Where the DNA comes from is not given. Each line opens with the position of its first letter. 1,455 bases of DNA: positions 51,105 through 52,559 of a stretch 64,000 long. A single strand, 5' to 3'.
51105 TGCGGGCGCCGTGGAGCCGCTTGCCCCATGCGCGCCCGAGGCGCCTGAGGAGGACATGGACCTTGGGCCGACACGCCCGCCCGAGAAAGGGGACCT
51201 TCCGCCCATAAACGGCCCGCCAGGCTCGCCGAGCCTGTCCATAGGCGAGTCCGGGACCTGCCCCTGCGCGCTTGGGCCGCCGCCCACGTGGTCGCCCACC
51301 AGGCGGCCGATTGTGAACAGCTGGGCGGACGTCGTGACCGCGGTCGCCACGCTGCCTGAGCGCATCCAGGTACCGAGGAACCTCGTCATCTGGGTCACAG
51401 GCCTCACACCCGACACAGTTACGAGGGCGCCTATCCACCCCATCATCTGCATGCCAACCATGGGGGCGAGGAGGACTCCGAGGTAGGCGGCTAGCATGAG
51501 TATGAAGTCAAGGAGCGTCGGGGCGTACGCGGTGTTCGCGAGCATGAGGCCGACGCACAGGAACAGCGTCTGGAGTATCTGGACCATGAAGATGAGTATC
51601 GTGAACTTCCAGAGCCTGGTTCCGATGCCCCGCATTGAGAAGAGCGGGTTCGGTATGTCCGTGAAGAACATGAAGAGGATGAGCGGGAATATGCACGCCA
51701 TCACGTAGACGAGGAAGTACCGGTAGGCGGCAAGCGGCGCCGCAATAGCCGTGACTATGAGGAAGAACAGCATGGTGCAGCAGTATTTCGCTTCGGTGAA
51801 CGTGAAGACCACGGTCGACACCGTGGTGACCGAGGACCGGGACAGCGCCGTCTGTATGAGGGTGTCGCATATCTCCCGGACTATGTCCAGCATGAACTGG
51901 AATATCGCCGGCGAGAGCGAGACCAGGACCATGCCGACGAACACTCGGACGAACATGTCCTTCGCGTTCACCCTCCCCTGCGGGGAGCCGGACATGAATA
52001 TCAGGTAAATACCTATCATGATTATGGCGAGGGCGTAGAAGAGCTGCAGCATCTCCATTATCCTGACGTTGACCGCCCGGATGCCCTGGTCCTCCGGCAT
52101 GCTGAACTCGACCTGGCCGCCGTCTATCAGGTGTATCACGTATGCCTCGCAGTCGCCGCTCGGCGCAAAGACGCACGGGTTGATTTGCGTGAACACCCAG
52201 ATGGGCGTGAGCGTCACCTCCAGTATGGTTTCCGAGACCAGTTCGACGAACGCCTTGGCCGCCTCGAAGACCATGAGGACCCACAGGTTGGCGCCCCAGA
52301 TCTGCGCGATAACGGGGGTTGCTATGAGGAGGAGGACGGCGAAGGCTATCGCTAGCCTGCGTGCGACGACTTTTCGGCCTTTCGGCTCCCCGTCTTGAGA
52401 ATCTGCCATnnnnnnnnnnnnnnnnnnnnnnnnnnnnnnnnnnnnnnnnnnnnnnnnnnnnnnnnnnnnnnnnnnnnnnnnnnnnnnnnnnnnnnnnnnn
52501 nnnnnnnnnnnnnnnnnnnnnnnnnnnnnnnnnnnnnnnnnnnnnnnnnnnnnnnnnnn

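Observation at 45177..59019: Locus of two giant paralogous polytopic membrane proteins + KaiC-like ATPase + Cys-rich CARDB surface protein, adjacent to secY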

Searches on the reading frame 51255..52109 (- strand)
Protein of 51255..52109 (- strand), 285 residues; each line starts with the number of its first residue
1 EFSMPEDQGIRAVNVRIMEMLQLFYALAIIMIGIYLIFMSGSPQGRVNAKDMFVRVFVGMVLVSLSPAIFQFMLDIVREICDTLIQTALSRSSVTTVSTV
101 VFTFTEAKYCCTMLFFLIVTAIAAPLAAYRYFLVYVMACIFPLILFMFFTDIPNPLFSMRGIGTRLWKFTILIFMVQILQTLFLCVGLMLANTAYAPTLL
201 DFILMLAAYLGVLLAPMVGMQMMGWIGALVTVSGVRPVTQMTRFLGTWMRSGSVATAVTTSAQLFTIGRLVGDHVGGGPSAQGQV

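Call 96: search_protein_families(library=pfam, proteins=[window:51255-52109:-], max_evalue=10)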
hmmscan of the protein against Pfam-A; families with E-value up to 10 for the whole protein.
window:51255-52109:- (285 aa): 1 family
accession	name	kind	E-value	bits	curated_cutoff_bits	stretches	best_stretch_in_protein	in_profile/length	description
PF18895.5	T4SS_pilin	-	0.0011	19.5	26.6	1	26-72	22-70/71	Type IV secretion system pilin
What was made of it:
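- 51888..52094 (-): Giant 1 VirB2-pilin-like helical hairpin (aa 106-174; TM - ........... loop - TM). Pfam T4SS_pilin gives a sub-threshold hit here: E 0.0011, 19.5 bits against a cut-off of 26.6 (call 96).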

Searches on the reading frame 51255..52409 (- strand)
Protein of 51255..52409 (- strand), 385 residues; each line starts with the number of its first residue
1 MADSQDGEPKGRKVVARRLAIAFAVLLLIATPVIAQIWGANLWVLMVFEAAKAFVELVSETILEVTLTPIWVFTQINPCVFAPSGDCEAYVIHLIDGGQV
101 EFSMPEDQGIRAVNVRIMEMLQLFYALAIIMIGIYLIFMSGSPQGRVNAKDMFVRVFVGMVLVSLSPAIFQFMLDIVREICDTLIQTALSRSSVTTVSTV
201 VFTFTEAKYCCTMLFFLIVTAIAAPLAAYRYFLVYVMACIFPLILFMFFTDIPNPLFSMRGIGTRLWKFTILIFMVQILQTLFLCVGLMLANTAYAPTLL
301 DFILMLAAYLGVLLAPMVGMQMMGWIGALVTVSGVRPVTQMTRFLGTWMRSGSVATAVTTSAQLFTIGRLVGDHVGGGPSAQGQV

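Call 35: predict_structure(alignment_id=A1)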
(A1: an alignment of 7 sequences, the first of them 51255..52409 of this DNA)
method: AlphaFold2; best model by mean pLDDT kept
length: 385 residues; sequences in the alignment: 7
mean_pLDDT: 68.1   pTM: 0.61
mean pLDDT of the five models: 68.1, 67.4, 57.7, 56.6, 44.5
residues with pLDDT >= 90: 11; 70-90: 188; 50-70: 123; < 50: 63
segments of 3 or more residues with pLDDT < 50: 1-15, 30-32, 194-197, 205-208, 333-335, 364-385
pLDDT, mean of each block of 10 residues (from residue 1): 34 47 50 49 58 58 67 84 79 73 83 89 85 83 82 83 89 88 81 54 51 67 77 89 85 64 82 86 78 56 69 75 61 51 56 61 46 36 30
secondary structure, 60 per line:
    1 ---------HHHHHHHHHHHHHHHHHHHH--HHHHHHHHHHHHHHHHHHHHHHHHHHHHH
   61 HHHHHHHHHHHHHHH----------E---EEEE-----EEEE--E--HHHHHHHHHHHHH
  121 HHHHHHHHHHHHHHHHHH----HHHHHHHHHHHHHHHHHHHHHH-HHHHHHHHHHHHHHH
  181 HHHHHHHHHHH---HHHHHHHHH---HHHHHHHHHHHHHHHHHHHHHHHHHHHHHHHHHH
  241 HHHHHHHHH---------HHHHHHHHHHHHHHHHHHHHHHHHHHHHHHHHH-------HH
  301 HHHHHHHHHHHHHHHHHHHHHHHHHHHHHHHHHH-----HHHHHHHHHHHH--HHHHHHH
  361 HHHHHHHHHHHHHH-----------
elements in order: H10-29 H32-75 E90-93 E99-102 H108-138 H143-164 H166-191 H195-203 H207-249 H259-291 H299-334 H340-351 H354-374
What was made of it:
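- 51405..51887 (-): Giant 1, remainder of the VirB6-like TM core (aa 175-335). AF2 model of aa 1-385 (pLDDT 68; call 35).
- Checked: In giant 1, part of the '90-aa exposed segment' is predicted helical and hydrophobic (call 35).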

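Call 37: search_protein_representatives(alignment_id=A1)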
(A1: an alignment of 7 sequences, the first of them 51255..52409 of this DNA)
Query: 7 sequences, 376 profile positions. Proteins with E-value up to 0.001 (for the whole library): 443; up to 1e-10: 323; up to 1e-30: 89. The best 150 are listed.
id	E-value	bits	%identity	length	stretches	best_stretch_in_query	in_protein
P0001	1.1e-172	590.4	-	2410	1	2-376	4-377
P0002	1.6e-171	586.7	-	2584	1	2-376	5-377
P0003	7.2e-161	551.6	-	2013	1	7-376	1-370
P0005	5.9e-154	528.9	-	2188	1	1-376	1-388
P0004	6.6e-149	512.2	-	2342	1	7-376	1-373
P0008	1.3e-123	429.0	-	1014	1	12-376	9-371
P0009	5.3e-115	400.6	-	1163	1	7-376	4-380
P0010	8.6e-113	393.4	-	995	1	15-376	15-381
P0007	9.2e-112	390.0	-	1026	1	42-374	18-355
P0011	5.2e-108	377.7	-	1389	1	17-376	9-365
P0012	3.8e-106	371.5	-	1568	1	14-376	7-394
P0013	9.4e-104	363.6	-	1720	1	24-376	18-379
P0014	5.9e-84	298.5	-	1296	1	11-372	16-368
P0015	7.7e-73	261.9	-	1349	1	108-373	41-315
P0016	1.3e-63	231.5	-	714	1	46-374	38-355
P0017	9.7e-60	218.8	-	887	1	18-373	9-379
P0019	1.4e-57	211.7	-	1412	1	13-372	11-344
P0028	2.7e-46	174.5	-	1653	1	105-367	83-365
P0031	6.5e-44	166.7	-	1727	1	104-362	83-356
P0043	1.1e-38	149.5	-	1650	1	18-348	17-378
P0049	4.7e-37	144.1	-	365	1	112-361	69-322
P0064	1.9e-34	135.6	-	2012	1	76-357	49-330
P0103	6.7e-29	117.3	-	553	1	7-376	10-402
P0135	5.1e-26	107.8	-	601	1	57-331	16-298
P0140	1.8e-25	106.0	-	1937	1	10-329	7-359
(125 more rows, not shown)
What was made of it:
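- Tried and rejected: The exhaustive HMM search was what opened up the family (call 37).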

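Call 39: search_protein_families(library=pfam, alignment_id=A2, max_evalue=0.01)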
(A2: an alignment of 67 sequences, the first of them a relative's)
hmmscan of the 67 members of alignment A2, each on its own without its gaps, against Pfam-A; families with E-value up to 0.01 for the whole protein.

A. member 1, P0038 (531 aa): 0 families

B. families by the number of members that match (of 67 scanned): 22 families
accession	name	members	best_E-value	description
PF18895.5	T4SS_pilin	13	1e-05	Type IV secretion system pilin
PF04610.19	TrbL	11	3.1e-06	TrbL/VirB6 plasmid conjugal transfer protein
PF07719.23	TPR_2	6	1.4e-07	Tetratricopeptide repeat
PF00515.34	TPR_1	5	1.8e-05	Tetratricopeptide repeat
PF13424.12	TPR_12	4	4.2e-07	Tetratricopeptide repeat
PF14938.12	SNAP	3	1.8e-08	Soluble NSF attachment protein, SNAP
PF13414.12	TPR_11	3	3.4e-06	TPR repeat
PF13181.12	TPR_8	3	4.3e-06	Tetratricopeptide repeat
PF13428.12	TPR_14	3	1.1e-05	Tetratricopeptide repeat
PF13432.12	TPR_16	2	0.00014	Tetratricopeptide repeat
PF14520.12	HHH_5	2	0.00037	Helix-hairpin-helix domain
PF13174.12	TPR_6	1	0.002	Tetratricopeptide repeat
PF14037.11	YoqO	1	0.0022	YoqO-like protein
PF24575.1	TPR_Slam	1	0.0024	Surface lipoprotein assembly modifier, N-terminal TPR repeats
PF21141.3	T6PP_C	1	0.0024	Trehalose-6-phosphate phosphatase, C-terminal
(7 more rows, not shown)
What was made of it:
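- Of 67 scanned members, 11 hit Pfam TrbL (best E 3.1e-6) and 13 hit T4SS_pilin (call 39). Family members hit TrbL and T4SS_pilin (call 39).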

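Call 46: find_homologous_proteins(query=A3, max_evalue=0.001)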
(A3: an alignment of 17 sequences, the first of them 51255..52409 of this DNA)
Query A3 (17 sequences) (385 aa, profile of the alignment): 2 proteins with E <= 0.001 among 8000 candidates.
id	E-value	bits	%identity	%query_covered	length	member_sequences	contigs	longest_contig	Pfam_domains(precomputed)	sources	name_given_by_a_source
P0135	1.1e-79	286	25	57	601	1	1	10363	-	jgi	jgi:hypothetical protein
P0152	3.1e-71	258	22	57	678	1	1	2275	-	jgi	jgi:hypothetical protein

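Call 47: find_encoding_contigs(protein=P0135, flank=10000, max_places=3)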
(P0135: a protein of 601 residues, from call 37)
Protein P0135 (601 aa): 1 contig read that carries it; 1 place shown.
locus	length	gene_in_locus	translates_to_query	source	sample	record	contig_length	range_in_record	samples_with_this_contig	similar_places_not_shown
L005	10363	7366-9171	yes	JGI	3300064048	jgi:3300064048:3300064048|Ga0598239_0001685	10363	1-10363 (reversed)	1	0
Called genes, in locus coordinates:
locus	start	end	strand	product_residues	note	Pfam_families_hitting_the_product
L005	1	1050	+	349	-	?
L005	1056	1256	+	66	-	-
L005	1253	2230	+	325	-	PF01136:Peptidase_U32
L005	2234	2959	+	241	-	-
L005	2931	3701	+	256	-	-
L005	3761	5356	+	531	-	PF19590:TrbL_3 (weak)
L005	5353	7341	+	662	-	PF19590:TrbL_3 (weak)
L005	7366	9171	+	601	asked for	-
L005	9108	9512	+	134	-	-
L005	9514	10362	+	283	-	?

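Call 48: find_encoding_contigs(protein=P0049, flank=10000, max_places=3)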
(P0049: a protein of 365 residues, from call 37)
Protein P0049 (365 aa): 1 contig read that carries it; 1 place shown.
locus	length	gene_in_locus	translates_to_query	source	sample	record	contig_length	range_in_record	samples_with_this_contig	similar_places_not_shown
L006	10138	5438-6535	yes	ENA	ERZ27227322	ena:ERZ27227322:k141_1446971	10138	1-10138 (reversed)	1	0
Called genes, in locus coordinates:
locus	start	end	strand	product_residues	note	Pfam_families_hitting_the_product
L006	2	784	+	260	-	?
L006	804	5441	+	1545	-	-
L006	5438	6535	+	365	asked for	-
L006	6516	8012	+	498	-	PF07719:TPR_2 (faint), PF13181:TPR_8 (faint), PF13414:TPR_11 (faint), PF13428:TPR_14 (faint)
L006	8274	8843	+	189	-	-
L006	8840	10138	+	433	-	?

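Call 49: list_cluster_members(proteins=[P0008, P0011, P0014, P0017, P0019, P0028, P0043, P0064, P0103, P0140])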
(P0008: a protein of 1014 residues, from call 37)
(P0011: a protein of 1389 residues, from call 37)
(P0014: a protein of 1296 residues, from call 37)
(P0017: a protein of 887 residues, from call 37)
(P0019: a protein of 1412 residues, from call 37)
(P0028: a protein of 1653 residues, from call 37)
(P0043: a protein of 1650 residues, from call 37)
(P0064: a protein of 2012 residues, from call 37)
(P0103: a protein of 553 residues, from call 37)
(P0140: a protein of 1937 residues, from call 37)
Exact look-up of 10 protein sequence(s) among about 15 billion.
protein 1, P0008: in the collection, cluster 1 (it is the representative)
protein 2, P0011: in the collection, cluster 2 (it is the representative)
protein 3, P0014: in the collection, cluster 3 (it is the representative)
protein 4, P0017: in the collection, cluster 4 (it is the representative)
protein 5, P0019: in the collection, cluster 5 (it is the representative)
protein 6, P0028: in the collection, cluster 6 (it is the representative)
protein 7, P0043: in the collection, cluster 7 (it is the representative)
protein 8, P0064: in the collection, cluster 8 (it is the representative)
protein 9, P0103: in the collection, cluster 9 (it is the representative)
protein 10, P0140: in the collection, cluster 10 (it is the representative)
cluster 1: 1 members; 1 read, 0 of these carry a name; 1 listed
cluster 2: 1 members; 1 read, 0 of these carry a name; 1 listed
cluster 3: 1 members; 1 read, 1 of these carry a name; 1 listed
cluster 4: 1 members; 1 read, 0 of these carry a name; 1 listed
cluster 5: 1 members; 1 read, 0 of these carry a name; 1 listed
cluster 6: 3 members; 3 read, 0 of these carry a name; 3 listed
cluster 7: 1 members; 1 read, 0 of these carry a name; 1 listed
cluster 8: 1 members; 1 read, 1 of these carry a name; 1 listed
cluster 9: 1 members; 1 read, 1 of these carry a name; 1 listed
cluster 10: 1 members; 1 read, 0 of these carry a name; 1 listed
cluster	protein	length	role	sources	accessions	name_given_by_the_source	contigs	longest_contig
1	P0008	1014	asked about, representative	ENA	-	-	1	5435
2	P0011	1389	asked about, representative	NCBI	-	-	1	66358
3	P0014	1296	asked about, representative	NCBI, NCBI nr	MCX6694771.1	MAG: DMT family transporter, partial [Candidatus Altiarchaeota archaeon] | DMT family transporter [Candidatus Altiarchaeota archaeon]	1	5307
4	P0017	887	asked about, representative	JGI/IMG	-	-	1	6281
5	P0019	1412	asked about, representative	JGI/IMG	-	-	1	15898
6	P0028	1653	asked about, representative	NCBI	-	-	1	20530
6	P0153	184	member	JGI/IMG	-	-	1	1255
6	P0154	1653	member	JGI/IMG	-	-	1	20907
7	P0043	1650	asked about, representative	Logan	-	-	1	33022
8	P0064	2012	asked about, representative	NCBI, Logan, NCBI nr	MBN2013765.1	MAG: hypothetical protein JW778_01155 [Candidatus Altiarchaeota archaeon] | hypothetical protein [Candidatus Altiarchaeota archaeon]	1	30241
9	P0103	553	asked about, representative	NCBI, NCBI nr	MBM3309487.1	MAG: hypothetical protein FJY77_04460, partial [Candidatus Altiarchaeales archaeon] | hypothetical protein [Candidatus Altiarchaeales archaeon]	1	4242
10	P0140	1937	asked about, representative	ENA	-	-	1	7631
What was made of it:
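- They are polytopic membrane proteins, and NCBI names P0014 a DMT transporter (call 49).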

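Call 57: find_encoding_contigs(protein=P0064, flank=10000, max_places=2)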
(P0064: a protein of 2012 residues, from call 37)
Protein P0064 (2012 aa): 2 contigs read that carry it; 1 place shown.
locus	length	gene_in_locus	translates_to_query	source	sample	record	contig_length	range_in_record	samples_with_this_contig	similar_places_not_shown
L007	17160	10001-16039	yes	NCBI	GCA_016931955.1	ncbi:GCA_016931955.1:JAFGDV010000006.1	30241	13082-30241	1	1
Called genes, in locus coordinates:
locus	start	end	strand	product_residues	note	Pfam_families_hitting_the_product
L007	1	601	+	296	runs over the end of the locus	-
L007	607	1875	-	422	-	PF13353:Fer4_12 (weak), PF04055:Radical_SAM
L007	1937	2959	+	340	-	PF13531:SBP_bac_11, PF01547:SBP_bac_1, PF13416:SBP_bac_8, PF13343:SBP_bac_6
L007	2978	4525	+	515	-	PF00528:BPD_transp_1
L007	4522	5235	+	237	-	PF02463:SMC_N (faint), PF20703:nSTAND1 (weak), PF00005:ABC_tran, PF13304:AAA_21 (faint)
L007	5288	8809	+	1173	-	PF11617:Cu-binding_MopE, PF18895:T4SS_pilin (weak), PF00801:PKD (faint), PF18911:PKD_4 (faint)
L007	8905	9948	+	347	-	-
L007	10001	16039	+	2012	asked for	-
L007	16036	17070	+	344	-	-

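Call 58: find_encoding_contigs(protein=P0043, flank=10000, max_places=2)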
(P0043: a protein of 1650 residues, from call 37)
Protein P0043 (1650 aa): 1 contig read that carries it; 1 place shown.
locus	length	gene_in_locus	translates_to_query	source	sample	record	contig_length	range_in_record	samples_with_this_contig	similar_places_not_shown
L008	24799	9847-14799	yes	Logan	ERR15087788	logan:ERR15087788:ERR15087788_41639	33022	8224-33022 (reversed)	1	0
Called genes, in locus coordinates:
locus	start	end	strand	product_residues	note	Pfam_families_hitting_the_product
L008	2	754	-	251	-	?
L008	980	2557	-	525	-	-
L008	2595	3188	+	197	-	-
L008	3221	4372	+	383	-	-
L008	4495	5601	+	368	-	-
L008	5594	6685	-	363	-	PF03463:eRF1_1, PF18854:baeRF_family10, PF03464:eRF1_2, PF18859:acVLRF1, PF03465:eRF1_3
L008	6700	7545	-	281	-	PF03484:B5, PF17759:tRNA_synthFbeta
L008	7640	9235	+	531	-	PF13231:PMT_2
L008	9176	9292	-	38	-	-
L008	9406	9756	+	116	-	PF04956:TrbC (weak), PF18895:T4SS_pilin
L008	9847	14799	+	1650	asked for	PF19590:TrbL_3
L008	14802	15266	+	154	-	-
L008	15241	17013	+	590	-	-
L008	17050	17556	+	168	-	-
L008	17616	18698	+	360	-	PF12666:PrgI (faint), PF26593:TraC-like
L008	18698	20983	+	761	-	PF01935:DUF87, PF19044:P-loop_TraG, PF12846:AAA_10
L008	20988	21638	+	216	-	PF04956:TrbC (faint), PF02412:TSP_3 (faint), PF18895:T4SS_pilin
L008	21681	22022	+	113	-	PF04956:TrbC (weak), PF18895:T4SS_pilin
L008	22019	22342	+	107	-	PF18895:T4SS_pilin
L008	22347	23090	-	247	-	PF00571:CBS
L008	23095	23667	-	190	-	PF00571:CBS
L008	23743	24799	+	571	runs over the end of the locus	PF01702:TGT, PF14810:TGT_C2, PF01472:PUA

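Call 59: find_encoding_contigs(protein=P0011, flank=10000, max_places=2)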
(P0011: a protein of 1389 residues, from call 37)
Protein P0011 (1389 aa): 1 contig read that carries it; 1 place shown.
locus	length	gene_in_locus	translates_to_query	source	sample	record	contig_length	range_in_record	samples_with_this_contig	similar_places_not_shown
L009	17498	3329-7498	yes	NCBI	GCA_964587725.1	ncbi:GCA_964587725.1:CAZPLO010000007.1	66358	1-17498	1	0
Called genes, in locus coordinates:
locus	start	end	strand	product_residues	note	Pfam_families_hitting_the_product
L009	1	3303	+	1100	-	?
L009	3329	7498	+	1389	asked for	-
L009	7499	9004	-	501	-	PF02359:CDC48_N (weak), PF02885:Glycos_trans_3N, PF00591:Glycos_transf_3, PF07831:PYNP_C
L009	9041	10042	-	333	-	-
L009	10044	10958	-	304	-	PF05763:DUF835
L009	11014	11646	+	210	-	PF00702:Hydrolase, PF12710:HAD (weak), PF13419:HAD_2, PF13242:Hydrolase_like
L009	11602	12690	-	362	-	PF02005:TRM, PF02475:TRM5-TYW2_MTfase (weak), PF03602:Cons_hypoth95 (weak), PF05175:MTS (faint)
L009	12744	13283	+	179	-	PF02441:Flavoprotein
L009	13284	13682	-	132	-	PF01638:HxlR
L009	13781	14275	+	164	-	PF09537:DUF2383 (faint), PF02915:Rubrerythrin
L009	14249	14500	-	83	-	PF12802:MarR_2 (weak), PF12840:HTH_20, PF01022:HTH_5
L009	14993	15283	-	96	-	-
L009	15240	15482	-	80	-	PF01155:HypA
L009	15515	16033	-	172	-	PF03266:NTPase_1, PF07728:AAA_5 (faint), PF13238:AAA_18 (weak)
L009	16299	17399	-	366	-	PF01513:NAD_kinase, PF00781:DAGK_cat (weak), PF20143:NAD_kinase_C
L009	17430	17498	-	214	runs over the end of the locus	-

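Call 70: find_related_loci(query=L008:18698-20983:+, collection=genome_contigs, flank=10000)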
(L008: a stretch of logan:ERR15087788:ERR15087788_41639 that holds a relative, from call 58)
Query L008:18698-20983:+ (761 aa) in genome_contigs; peptide patterns used: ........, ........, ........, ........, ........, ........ (x = any residue, [..] = any of these).
139 stretches matched a pattern; 31 encode a relative of the query (tblastn E <= 1e-3); 31 distinct loci.
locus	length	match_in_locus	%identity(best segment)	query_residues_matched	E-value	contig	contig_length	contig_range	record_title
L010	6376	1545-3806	76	4-761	0e+0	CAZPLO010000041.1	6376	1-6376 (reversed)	MAG TPA_asm: uncultured archaeon isolate binchicken_co17_325 genome assembly, contig: NODE_23236_length_6376_cov_6.48568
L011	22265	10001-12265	75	6-760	0e+0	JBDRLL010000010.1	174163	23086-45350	MAG: Candidatus Altiarchaeota archaeon isolate MEGAHIT-group-1.775 k141_5425433, whole genome shotgun sequence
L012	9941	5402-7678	74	9-760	0e+0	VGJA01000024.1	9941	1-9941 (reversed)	MAG: Candidatus Altiarchaeales archaeon isolate M_DeepCast_200m_m2_220 M_DeepCast_200m_m2_220_Ga0194113_10012527, whole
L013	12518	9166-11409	75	13-760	0e+0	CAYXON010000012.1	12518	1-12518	MAG TPA_asm: uncultured archaeon isolate SRP178699_co1_62 genome assembly, contig: NODE_6749_length_12518_cov_3.778464,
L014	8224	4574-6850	74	5-760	0e+0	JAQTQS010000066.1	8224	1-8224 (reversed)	MAG: Candidatus Altiarchaeota archaeon isolate STB_145 NODE_24165_length_8224_cov_4.028653_Sandtown_B, whole genome shot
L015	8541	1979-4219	74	14-760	0e+0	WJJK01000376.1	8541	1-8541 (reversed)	MAG: Candidatus Altiarchaeales archaeon isolate RBin_358 k141_4604155, whole genome shotgun sequence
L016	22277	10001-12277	74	8-761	0e+0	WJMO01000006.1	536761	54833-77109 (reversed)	MAG: Candidatus Altiarchaeales archaeon isolate Bin_400 k141_2680490, whole genome shotgun sequence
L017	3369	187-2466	73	4-760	0e+0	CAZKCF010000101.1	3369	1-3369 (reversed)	MAG TPA_asm: uncultured archaeon isolate SRP098346_co1_181 genome assembly, contig: NODE_46612_length_3369_cov_4.390163,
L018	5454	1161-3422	73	8-761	0e+0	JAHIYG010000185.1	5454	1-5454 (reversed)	MAG: Candidatus Altiarchaeota archaeon isolate Modern_marine.mb.103 Modern_marine.mb.103_k141_1563918, whole genome shot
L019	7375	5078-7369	72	1-761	0e+0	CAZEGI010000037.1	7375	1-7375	MAG TPA_asm: uncultured archaeon isolate SRP098346_co1_96 genome assembly, contig: NODE_13996_length_7375_cov_45.127732,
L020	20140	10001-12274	74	4-761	0e+0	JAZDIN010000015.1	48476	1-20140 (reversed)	MAG: Candidatus Altiarchaeota archaeon isolate MEGAHIT-group-0.401 k141_1264257, whole genome shotgun sequence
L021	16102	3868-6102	72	17-761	0e+0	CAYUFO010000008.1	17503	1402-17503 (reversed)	MAG TPA_asm: uncultured archaeon isolate SRP141376_co4_203 genome assembly, contig: NODE_5578_length_17503_cov_4.865887,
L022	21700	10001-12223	72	21-761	0e+0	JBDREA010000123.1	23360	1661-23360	MAG: Candidatus Altiarchaeota archaeon isolate MEGAHIT-group-1.290 k141_9429519, whole genome shotgun sequence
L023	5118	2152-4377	72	20-761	0e+0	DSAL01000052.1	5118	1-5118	MAG TPA_asm: Candidatus Altiarchaeales archaeon isolate SpSt-1148 Ga0129302_1010842, whole genome shotgun sequence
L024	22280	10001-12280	69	1-760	0e+0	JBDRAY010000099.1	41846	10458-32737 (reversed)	MAG: Methanobacteriota archaeon isolate MEGAHIT-group-1.1031 k141_2221739, whole genome shotgun sequence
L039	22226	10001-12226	74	20-761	0e+0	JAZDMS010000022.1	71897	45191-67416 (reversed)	MAG: Candidatus Altiarchaeota archaeon isolate MEGAHIT-group-0.671 k141_1641454, whole genome shotgun sequence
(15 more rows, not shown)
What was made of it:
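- The VirB4-like protein is 63-80% identical across the phylum, which fits vertical inheritance (call 70).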
